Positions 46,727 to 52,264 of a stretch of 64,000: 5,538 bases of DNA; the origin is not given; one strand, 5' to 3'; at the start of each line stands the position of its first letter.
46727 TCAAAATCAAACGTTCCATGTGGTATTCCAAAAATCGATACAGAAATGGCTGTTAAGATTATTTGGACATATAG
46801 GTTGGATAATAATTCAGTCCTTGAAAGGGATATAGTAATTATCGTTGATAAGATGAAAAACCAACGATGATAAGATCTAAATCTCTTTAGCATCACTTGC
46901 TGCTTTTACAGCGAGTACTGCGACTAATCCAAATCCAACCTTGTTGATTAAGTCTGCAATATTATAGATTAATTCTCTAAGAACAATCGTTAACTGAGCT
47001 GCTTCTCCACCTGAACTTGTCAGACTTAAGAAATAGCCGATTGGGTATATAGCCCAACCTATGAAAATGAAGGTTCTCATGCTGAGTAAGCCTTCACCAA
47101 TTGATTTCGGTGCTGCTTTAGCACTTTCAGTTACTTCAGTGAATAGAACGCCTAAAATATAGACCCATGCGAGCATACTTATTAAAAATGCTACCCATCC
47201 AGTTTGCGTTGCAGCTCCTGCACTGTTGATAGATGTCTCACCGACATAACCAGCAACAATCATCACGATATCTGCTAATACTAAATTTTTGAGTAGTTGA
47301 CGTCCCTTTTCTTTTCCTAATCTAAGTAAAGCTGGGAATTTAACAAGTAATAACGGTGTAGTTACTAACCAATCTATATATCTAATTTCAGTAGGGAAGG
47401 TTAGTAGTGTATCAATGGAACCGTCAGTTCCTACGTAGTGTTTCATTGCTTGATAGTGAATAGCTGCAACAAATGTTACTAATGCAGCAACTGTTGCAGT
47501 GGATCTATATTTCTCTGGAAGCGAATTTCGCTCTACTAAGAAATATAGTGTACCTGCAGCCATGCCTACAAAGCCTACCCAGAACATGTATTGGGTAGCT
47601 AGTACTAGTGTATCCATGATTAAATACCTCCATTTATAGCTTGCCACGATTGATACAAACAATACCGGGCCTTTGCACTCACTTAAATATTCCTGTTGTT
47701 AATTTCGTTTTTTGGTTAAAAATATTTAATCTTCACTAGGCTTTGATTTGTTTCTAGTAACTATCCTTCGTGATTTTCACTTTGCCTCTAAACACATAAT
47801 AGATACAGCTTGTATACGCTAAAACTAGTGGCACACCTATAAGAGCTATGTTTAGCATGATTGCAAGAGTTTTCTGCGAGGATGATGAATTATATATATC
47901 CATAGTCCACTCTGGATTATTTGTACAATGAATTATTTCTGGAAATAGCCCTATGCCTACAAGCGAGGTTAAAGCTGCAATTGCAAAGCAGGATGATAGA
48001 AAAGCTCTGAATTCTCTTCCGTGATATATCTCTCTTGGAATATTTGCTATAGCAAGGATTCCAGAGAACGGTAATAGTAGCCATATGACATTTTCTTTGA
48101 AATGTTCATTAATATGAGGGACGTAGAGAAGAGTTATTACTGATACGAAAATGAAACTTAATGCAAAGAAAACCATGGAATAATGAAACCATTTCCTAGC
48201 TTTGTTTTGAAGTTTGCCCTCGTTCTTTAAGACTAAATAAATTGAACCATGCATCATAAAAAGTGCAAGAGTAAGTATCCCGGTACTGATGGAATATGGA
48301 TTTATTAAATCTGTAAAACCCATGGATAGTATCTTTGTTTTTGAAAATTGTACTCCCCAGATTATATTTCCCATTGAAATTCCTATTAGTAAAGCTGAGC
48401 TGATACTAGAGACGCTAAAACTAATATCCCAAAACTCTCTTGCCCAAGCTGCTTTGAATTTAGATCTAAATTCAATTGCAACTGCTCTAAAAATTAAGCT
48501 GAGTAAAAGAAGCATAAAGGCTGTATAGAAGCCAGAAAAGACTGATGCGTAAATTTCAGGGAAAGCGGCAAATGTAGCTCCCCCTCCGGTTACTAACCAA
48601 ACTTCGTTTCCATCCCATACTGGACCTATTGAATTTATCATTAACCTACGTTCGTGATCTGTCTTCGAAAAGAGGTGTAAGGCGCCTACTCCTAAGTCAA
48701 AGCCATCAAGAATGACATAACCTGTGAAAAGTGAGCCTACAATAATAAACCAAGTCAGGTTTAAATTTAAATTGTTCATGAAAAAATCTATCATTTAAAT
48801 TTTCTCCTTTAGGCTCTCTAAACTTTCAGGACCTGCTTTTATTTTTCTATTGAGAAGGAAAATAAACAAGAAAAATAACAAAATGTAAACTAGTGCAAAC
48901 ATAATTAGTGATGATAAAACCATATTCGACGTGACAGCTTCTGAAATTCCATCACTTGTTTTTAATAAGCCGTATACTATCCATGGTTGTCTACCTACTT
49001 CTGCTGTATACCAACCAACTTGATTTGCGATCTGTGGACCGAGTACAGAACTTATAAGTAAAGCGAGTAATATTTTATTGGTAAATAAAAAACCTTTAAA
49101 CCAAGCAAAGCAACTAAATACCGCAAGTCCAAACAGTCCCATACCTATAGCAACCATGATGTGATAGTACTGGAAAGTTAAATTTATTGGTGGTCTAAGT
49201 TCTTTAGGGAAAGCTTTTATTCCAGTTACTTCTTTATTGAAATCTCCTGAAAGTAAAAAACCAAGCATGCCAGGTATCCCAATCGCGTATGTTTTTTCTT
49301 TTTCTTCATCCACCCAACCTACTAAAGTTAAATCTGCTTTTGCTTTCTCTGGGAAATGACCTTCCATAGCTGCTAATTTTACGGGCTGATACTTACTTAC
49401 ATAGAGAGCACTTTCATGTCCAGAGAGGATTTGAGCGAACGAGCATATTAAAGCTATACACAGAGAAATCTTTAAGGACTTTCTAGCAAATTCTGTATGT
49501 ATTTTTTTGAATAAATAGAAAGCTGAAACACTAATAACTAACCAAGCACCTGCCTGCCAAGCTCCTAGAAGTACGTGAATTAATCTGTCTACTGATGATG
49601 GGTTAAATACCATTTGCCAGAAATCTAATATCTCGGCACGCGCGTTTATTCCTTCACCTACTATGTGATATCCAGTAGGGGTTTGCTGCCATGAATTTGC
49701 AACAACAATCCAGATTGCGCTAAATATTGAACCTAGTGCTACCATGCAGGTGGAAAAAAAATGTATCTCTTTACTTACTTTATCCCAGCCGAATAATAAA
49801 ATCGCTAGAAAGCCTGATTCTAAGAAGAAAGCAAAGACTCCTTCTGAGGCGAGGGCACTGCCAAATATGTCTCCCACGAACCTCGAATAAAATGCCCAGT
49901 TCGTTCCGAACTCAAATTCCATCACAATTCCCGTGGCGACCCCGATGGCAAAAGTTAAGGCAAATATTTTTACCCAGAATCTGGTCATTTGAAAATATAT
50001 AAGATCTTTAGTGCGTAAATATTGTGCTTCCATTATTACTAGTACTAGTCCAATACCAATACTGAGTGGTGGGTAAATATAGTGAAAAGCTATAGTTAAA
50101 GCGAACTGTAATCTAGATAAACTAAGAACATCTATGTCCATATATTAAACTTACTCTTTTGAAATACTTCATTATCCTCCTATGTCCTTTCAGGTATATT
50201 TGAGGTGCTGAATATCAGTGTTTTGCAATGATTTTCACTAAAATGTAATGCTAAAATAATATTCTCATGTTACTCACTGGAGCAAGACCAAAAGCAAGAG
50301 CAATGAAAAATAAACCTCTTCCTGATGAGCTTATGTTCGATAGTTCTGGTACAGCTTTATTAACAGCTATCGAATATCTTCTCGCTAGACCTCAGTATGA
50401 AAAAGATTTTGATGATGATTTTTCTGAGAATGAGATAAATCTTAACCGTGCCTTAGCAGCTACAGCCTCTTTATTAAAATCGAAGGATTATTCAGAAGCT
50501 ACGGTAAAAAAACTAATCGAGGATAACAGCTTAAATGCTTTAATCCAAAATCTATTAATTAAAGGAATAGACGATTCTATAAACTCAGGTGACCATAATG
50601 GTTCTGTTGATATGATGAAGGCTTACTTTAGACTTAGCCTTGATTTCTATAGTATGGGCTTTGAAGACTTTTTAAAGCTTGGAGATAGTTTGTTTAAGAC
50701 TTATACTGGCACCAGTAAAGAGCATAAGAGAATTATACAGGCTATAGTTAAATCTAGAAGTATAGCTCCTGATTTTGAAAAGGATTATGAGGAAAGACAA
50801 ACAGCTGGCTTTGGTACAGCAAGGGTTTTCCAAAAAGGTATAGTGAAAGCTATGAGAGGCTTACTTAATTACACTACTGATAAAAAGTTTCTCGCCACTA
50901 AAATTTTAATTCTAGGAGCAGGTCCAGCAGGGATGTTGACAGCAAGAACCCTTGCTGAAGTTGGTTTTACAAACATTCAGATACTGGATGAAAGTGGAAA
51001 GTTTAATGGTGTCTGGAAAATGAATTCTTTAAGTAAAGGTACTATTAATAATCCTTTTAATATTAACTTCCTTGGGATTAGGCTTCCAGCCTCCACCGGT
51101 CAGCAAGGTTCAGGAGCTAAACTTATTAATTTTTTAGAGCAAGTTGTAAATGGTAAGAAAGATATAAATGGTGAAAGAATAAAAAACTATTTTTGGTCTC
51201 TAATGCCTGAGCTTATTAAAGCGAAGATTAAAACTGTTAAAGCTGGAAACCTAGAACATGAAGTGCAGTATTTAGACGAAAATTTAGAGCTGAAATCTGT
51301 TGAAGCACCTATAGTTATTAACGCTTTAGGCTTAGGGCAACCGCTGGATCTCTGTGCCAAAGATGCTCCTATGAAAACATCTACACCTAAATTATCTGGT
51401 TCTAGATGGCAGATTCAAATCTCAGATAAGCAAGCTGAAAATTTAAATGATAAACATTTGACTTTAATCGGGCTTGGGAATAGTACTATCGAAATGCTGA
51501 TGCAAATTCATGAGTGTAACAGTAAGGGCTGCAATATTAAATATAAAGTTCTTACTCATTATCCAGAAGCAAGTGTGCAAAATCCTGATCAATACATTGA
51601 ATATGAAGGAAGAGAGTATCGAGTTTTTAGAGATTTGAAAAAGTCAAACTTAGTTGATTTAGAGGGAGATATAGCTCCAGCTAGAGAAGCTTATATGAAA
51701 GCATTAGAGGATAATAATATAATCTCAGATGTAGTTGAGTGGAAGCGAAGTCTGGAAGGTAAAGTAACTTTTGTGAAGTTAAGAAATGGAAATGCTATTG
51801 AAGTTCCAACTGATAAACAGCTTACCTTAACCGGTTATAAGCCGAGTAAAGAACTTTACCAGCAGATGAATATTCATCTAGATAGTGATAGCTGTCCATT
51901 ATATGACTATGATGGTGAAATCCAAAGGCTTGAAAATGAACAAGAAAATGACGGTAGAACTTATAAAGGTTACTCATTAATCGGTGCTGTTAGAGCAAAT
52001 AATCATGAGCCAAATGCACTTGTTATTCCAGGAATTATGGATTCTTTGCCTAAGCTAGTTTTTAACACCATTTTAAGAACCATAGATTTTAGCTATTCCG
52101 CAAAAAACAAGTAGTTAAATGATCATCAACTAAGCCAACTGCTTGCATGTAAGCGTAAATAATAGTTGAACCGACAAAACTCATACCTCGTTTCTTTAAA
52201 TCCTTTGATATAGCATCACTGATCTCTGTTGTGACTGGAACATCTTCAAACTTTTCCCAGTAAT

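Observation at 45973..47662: Proteorhodopsin with Lys at the proton-donor position (D-T-K motif), adjacent to blh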

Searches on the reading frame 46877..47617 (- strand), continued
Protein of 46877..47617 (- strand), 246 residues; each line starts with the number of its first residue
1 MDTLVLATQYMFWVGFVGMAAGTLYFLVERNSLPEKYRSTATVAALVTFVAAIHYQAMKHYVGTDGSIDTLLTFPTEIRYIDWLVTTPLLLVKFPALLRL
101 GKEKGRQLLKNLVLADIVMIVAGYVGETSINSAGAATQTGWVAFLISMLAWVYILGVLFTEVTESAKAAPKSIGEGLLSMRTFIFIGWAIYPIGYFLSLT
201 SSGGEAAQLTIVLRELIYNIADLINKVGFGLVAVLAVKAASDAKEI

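Call 59: list_cluster_members(proteins=[P0254, P0255, P0256, P0257, P0258, P0259, P0260, P0261, P0003, P0002])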
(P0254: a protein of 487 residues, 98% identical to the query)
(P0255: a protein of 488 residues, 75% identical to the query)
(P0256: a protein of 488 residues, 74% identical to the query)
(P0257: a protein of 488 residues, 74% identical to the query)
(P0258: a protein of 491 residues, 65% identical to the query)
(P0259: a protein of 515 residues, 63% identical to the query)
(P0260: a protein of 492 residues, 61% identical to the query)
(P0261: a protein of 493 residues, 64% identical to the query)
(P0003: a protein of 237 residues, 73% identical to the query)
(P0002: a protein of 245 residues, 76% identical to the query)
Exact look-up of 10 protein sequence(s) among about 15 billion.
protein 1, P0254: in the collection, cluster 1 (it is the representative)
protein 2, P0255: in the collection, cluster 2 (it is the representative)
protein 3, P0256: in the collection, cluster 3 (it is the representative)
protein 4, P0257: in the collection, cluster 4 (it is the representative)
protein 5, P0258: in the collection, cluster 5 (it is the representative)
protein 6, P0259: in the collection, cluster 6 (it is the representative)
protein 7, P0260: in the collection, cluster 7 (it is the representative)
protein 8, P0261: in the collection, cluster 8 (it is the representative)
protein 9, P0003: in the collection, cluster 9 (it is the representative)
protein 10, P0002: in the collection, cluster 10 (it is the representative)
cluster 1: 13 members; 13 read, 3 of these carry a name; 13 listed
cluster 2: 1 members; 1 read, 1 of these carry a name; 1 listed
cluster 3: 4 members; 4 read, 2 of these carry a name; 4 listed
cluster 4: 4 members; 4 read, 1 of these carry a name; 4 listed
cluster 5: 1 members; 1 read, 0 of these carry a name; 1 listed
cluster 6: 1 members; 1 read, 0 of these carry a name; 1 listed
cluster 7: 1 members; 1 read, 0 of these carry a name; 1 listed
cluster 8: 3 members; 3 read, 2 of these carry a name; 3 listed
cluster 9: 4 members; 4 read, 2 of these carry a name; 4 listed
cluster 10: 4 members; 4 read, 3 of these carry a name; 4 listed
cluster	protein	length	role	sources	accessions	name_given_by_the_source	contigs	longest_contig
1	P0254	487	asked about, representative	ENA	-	-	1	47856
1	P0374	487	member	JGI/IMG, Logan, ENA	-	phytoene desaturase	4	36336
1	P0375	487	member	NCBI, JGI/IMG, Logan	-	phytoene desaturase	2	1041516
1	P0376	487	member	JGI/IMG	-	phytoene desaturase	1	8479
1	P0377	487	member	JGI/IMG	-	-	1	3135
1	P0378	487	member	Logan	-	-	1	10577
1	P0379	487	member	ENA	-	-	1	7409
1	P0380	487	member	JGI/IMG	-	-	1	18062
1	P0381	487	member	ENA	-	-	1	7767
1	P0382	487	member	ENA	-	-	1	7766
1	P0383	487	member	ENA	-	-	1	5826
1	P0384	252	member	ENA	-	-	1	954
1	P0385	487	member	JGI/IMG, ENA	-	-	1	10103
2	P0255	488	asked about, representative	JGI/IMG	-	phytoene desaturase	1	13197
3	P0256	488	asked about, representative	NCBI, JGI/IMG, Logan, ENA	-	phytoene desaturase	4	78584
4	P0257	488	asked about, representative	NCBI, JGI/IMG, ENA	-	-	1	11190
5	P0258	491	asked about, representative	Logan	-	-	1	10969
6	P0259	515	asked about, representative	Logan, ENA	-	-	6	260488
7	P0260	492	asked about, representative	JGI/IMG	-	-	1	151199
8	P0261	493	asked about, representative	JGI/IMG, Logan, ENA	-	-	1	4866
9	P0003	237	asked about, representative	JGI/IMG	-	sensory rhodopsin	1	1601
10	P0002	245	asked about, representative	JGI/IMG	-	sensory rhodopsin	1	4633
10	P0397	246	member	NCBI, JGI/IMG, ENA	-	bacteriorhodopsin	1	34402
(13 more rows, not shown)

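Call 60: find_encoding_contigs(protein=P0397, flank=10000, max_places=3)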
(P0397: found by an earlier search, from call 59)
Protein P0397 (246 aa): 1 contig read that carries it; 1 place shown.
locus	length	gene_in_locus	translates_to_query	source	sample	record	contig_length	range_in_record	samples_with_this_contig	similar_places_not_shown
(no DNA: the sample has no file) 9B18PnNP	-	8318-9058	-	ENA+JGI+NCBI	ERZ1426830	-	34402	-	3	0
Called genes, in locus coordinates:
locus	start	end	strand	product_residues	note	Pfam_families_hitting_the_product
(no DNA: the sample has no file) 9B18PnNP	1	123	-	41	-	?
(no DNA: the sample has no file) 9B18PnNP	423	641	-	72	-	-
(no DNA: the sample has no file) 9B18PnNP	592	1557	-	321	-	-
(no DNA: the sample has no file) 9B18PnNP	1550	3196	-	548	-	PF04326:SLFN_AlbA_2, PF13749:HATPase_c_4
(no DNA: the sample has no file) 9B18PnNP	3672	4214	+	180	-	-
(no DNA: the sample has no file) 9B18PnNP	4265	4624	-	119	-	PF09996:DUF2237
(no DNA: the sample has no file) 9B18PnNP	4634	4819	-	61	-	-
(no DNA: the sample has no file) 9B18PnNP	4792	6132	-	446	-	PF01554:MatE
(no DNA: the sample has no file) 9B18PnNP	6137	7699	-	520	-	PF04244:DPRP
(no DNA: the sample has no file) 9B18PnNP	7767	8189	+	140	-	-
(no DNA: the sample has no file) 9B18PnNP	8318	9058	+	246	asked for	PF01036:Bac_rhodopsin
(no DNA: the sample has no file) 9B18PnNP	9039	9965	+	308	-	PF15461:BCD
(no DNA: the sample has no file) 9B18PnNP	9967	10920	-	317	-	PF01266:DAO (weak), PF13450:NAD_binding_8, PF01593:Amino_oxidase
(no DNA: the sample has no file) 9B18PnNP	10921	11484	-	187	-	PF05176:ATP-synt_10 (weak)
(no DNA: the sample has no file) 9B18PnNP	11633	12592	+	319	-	PF12710:HAD (faint)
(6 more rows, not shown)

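Call 71: predict_structure(alignment_id=A2)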
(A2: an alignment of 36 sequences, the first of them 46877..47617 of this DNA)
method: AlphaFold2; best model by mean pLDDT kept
length: 246 residues; sequences in the alignment: 36
mean_pLDDT: 93.3   pTM: 0.88
mean pLDDT of the five models: 93.3, 92.9, 91.5, 91.4, 90.5
residues with pLDDT >= 90: 204; 70-90: 40; 50-70: 2; < 50: 0
segments of 3 or more residues with pLDDT < 50: none
pLDDT, mean of each block of 10 residues (from residue 1): 94 98 98 93 97 97 93 89 96 89 92 97 95 92 98 97 93 93 92 92 85 93 95 93 75
secondary structure, 60 per line:
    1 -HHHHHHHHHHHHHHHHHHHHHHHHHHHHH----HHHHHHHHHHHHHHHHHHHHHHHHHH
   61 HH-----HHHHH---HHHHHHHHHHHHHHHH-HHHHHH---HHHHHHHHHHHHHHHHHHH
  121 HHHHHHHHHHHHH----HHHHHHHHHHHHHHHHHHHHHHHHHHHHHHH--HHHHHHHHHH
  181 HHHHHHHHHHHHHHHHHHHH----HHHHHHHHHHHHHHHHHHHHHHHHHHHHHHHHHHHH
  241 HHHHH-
elements in order: H2-30 H35-62 H68-72 H76-91 H93-98 H102-133 H138-168 H171-200 H205-245

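Call 73: fold_search(model_id=the predicted structure, library=pdb)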
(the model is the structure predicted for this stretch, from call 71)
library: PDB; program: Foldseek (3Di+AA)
matches with E <= 10: 1400; with E <= 0.001: 329
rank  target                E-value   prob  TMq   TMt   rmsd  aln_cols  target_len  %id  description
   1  4hyj_A                2.0e-19  1.00  0.90  0.93   1.7       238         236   66  Crystal structure of Exiguobacterium sibiricum rhodopsin (released 2013-07-17)
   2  4hyj_B                4.9e-19  1.00  0.86  0.95   1.7       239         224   64  Crystal structure of Exiguobacterium sibiricum rhodopsin (released 2013-07-17)
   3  7avo_A                1.3e-11  1.00  0.81  0.91   2.4       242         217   30  Structure of marine actinobacteria clade rhodopsin (MacR) in orange form in P1211 space group (released 2022-06-01)
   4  4kly_B                1.5e-11  1.00  0.81  0.85   2.7       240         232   33  Crystal structure of a blue-light absorbing proteorhodopsin mutant D97N from HOT75 (released 2013-06-05)
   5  5azd_A                2.1e-11  1.00  0.85  0.83   2.9       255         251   28  Crystal structure of thermophilic rhodopsin. (released 2016-04-27)
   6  3ddl_A                2.2e-11  1.00  0.85  0.83   3.1       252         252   29  Crystallographic Structure of Xanthorhodopsin, a Light-Driven Ion Pump with Dual Chromophore (released 2008-10-14)
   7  9hfk_A                3.2e-11  1.00  0.83  0.81   3.1       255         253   30  Cryo-EM structure of the freshwater actinorhodopsin, Rhodoluna lacicola (RlActR) (released 2026-03-18)
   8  8cnk_A                3.3e-11  1.00  0.79  0.87   2.3       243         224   34  Cryo-EM structure of retinal-free proteoopsin bound to decanoate (released 2024-07-03)
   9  8rss                  3.8e-11  1.00  0.82  0.92   2.0       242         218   30  Crystal structure of marine actinobacteria clade rhodopsin (MAR) in the O* state (released 2025-04-02)
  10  3ddl_B                4.0e-11  1.00  0.84  0.83   3.1       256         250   28  Crystallographic Structure of Xanthorhodopsin, a Light-Driven Ion Pump with Dual Chromophore (released 2008-10-14)
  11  4knf_A                4.4e-11  1.00  0.80  0.84   2.9       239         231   33  Crystal structure of a blue-light absorbing proteorhodopsin double-mutant D97N/Q105L from HOT75 (released 2013-06-05)
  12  8rso_A                4.6e-11  1.00  0.80  0.91   2.5       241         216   31  Crystal structure of marine actinobacteria clade rhodopsin (MAR) in the ground state (released 2025-04-02)
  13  5azd_B                4.8e-11  1.00  0.84  0.83   2.9       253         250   28  Crystal structure of thermophilic rhodopsin. (released 2016-04-27)
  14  7ytb_B                5.0e-11  1.00  0.85  0.82   3.0       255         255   26  Crystal structure of Kin4B8 (released 2023-03-15)
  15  4knf_C                5.5e-11  1.00  0.79  0.83   3.1       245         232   34  Crystal structure of a blue-light absorbing proteorhodopsin double-mutant D97N/Q105L from HOT75 (released 2013-06-05)
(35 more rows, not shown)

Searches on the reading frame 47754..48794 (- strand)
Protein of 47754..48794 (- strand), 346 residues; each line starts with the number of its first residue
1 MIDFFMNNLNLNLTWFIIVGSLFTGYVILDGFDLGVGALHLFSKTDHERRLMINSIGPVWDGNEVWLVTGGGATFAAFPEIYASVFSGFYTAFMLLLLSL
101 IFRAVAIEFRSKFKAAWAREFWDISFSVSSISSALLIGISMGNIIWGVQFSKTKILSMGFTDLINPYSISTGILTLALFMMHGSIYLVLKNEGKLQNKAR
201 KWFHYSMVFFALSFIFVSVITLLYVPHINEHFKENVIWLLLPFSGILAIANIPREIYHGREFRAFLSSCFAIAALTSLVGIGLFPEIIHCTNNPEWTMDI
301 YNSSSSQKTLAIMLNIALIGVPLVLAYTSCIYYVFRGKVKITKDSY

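Call 4: search_protein_families(library=pfam, proteins=[window:47754-48794:-])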
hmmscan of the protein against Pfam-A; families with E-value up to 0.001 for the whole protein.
window:47754-48794:- (346 aa): 1 family
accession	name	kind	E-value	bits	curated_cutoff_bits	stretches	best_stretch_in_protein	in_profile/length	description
PF02322.20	Cyt_bd_oxida_II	-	3.6e-98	329.1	35.6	1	11-335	1-302/302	Cytochrome bd terminal oxidase subunit II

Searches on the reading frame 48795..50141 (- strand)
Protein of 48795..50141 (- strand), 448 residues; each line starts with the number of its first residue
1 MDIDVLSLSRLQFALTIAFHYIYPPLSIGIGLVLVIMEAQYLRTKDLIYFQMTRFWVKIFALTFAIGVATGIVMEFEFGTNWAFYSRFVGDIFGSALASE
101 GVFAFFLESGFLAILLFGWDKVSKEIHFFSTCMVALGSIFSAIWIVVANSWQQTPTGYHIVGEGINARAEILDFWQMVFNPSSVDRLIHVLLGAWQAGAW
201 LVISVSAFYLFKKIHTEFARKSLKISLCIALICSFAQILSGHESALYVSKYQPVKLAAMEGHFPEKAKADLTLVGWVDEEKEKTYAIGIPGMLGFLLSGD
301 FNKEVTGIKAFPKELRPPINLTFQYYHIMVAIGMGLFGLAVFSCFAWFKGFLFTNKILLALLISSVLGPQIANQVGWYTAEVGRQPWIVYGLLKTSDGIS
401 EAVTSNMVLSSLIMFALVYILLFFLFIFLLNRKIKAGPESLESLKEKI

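Call 4: search_protein_families(library=pfam, proteins=[window:48795-50141:-])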
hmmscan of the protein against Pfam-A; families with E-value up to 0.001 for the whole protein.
window:48795-50141:- (448 aa): 1 family
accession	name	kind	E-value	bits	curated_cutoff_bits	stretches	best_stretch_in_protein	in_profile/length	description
PF01654.22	Cyt_bd_oxida_I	-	2.1e-161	537.6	26.2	1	8-438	1-418/418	Cytochrome bd terminal oxidase subunit I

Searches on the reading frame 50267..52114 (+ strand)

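Call 4: search_protein_families(library=pfam, proteins=[window:50267-52114:+])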
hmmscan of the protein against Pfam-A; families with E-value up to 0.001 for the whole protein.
window:50267-52114:+ (615 aa): 3 families
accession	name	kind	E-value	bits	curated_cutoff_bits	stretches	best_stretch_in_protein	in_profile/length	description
PF13738.12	Pyr_redox_3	-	3.8e-07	30.1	30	0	214-242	1-29/305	Pyridine nucleotide-disulphide oxidoreductase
PF07992.20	Pyr_redox_2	-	1.2e-06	28.6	26.1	1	212-542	2-255/291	Pyridine nucleotide-disulphide oxidoreductase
PF00899.27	ThiF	-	0.00018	21.2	28.1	1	205-242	15-52/238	ThiF family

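Call 40: search_protein_families(library=ncbifam, proteins=[window:50267-52114:+], max_evalue=0.001)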
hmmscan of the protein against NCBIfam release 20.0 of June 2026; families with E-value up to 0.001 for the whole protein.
window:50267-52114:+ (615 aa): 1 family
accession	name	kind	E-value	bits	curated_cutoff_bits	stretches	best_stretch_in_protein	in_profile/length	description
TIGR04018.1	Bthiol_YpdA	hypoth_equivalog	1.4e-05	24.1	339.9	0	502-548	225-272/316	YpdA family putative bacillithiol disulfide reductase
